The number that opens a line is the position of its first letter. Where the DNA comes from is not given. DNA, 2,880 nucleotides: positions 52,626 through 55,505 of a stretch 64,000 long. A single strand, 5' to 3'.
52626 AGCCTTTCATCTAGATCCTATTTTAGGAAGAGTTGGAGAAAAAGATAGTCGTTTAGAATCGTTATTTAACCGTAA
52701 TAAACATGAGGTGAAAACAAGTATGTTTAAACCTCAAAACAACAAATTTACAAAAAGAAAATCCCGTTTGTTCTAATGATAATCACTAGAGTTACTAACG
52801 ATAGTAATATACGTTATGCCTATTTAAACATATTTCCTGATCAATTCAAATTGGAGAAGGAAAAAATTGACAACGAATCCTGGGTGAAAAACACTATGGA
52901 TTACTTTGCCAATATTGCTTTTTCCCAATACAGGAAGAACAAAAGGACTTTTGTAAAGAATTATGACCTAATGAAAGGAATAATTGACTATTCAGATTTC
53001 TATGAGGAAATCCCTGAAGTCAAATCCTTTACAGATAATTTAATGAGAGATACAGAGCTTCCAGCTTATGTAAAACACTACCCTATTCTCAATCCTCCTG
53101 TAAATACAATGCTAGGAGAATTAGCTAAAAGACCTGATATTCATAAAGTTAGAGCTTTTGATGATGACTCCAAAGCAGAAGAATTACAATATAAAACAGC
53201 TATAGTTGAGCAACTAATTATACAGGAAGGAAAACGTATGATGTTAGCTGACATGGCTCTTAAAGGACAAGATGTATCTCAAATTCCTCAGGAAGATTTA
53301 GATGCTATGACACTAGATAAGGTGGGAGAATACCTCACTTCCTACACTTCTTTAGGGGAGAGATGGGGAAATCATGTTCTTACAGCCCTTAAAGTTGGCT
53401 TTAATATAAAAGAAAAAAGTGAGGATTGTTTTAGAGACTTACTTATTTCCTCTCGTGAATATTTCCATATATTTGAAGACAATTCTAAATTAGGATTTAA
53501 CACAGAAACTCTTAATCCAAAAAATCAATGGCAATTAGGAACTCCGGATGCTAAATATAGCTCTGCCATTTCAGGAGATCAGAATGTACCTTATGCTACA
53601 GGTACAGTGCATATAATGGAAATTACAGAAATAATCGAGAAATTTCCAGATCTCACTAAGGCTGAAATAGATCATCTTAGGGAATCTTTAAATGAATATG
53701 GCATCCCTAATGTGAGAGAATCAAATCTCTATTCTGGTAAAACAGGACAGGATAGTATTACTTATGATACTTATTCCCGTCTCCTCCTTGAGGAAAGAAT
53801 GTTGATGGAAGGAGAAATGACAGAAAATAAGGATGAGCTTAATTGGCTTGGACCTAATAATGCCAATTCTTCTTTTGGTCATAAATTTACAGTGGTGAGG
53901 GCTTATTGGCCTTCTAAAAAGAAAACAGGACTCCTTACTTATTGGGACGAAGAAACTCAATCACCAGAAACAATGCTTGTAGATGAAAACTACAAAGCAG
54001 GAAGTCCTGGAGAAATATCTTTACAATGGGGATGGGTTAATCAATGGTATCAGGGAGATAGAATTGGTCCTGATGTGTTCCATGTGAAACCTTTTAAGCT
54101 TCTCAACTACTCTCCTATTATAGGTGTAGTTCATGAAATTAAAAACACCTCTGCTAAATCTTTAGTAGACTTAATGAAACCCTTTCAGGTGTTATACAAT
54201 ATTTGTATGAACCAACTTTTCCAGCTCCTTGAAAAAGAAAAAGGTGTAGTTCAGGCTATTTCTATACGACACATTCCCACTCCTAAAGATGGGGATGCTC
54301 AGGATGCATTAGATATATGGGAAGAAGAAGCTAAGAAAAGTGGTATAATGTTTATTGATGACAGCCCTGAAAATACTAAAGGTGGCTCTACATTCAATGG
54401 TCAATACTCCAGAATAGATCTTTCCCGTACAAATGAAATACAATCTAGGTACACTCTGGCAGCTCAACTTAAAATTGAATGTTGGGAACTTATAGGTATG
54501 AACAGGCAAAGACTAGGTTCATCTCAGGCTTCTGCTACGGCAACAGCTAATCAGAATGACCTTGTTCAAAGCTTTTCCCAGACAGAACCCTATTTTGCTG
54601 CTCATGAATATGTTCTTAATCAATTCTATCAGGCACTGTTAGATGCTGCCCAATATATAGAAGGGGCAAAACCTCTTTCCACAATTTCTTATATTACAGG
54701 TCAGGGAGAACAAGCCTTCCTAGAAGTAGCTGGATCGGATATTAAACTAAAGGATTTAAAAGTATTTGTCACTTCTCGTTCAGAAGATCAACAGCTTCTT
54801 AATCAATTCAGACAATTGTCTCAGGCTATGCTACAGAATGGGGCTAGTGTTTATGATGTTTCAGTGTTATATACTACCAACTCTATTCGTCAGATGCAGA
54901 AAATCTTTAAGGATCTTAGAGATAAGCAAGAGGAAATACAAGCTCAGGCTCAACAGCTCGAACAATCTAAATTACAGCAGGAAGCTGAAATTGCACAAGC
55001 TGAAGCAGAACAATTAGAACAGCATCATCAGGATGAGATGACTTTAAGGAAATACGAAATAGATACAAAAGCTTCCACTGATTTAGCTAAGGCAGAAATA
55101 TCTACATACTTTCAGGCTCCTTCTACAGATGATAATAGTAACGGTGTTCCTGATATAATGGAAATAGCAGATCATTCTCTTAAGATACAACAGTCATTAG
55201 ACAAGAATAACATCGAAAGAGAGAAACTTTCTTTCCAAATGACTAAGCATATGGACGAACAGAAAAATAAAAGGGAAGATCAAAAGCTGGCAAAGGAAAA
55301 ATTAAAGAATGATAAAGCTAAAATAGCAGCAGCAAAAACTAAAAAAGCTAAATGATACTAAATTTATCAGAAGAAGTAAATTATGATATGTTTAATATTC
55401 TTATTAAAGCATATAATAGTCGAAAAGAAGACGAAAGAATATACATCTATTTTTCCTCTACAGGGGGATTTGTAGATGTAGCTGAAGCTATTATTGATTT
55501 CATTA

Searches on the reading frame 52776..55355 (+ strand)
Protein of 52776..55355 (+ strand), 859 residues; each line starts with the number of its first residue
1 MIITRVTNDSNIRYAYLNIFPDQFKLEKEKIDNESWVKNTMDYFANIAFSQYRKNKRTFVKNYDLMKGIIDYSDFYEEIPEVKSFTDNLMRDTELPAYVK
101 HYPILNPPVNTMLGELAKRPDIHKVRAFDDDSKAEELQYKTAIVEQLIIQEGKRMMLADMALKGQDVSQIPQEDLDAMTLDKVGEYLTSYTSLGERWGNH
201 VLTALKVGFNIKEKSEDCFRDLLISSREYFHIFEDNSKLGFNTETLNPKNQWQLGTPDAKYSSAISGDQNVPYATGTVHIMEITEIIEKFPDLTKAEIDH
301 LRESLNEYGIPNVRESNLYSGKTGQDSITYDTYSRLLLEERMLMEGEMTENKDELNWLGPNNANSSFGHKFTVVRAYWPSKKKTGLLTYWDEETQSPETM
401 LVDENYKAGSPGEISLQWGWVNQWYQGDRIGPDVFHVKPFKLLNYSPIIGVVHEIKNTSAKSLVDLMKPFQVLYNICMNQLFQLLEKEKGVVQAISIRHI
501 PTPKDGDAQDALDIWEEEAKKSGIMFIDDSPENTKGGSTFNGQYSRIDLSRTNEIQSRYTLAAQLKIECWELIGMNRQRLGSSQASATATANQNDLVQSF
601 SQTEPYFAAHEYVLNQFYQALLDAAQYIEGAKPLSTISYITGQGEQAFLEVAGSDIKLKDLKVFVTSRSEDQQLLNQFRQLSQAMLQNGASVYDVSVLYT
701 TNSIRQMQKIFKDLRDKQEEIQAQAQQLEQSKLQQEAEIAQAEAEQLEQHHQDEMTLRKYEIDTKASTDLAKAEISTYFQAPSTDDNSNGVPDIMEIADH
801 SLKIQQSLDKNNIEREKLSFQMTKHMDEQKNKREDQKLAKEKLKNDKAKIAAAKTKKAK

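Call 10: search_protein_families(library=phrogs, proteins=[window:52776-55355:+], max_evalue=0.00001)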
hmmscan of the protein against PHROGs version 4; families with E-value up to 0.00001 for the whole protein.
window:52776-55355:+ (859 aa): 1 family
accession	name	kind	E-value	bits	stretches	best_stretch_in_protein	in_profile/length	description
phrog_6547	-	head and packaging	1.3e-101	341.9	1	19-849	8-812/827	portal protein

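Call 14: search_dna_similar(query=window:52776-55355:+, collection=phages, mode=protein, max_evalue=1e-10, max_rows=30)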
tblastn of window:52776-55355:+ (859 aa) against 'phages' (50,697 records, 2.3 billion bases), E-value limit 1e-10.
Records with a match: 119; places in all: 119; records where one place covers at least 80% of the query: 9.
Best place of each record, by identity: <60% 119.
By first word of the organism name: uncultured 43; Bacteroides 30; Flavobacterium 28; Bacteriophage 4; Azobacteroides 2; Dulem 2; Cellulophaga 2; IAS 2; Leptolyngbya 1; Bohxovirus 1; and 4 more.
By host as written in the record: - 50; Bacteroides intestinalis DSM 108646 25; Flavobacterium psychrophilum 950106-1/1 12; Flavobacterium psychrophilum 020612-2/1 3; Flavobacterium psychrophilum strain FPS-D10 3; Candidatus Azobacteroides pseudotrichonymphae 2; Cellulophaga baltica #14 2; Bacteroides cellulosilyticus 2; and 15 more.
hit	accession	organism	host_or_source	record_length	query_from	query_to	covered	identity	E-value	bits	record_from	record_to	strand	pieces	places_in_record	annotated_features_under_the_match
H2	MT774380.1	uncultured phage cr1_1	human feces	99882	34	841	94%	25.9%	6e-49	194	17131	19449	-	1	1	portal protein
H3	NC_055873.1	uncultured phage cr1_1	human feces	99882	34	841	94%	25.9%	6e-49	194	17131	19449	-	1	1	portal protein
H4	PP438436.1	Leptolyngbya phage Lbo-JY46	Leptolyngbya boryana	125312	21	703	80%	29.5%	3e-63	238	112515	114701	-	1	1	hypothetical protein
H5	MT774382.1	uncultured phage cr10_1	human feces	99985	33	808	90%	25.8%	3e-47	189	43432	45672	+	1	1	portal protein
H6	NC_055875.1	uncultured phage cr10_1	human feces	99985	33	808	90%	25.8%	3e-47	189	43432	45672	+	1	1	portal protein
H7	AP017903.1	Azobacteroides phage ProJPt-Bp1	Candidatus Azobacteroides ...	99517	10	818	94%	24.0%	2e-32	142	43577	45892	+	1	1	putative structural protein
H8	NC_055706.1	Azobacteroides phage ProJPt-Bp1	Candidatus Azobacteroides ...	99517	10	818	94%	24.0%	2e-32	142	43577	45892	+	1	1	portal protein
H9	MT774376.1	uncultured phage cr55_1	human feces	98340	112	841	85%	25.8%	3e-38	161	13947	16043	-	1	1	portal protein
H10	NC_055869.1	uncultured phage cr55_1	human feces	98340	112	841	85%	25.8%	3e-38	161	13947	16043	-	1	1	portal protein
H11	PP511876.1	Dulem virus 42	Propithecus coquereli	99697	160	841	79%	25.0%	4e-33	144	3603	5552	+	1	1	portal protein (x2)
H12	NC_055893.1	uncultured phage cr4_1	human feces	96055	190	841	76%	26.1%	5e-40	166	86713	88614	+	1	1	portal protein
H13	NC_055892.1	uncultured phage cr109_1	human feces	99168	147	834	80%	24.6%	2e-37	158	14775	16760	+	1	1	portal protein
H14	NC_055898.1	uncultured phage cr115_1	human feces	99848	181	841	77%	25.5%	7e-37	156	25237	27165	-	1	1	portal protein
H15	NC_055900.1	uncultured phage cr125_1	human feces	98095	190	841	76%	25.8%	6e-38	160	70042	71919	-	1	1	portal protein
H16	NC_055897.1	uncultured phage cr114_1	human feces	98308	190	841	76%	25.7%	9e-39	162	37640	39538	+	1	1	portal protein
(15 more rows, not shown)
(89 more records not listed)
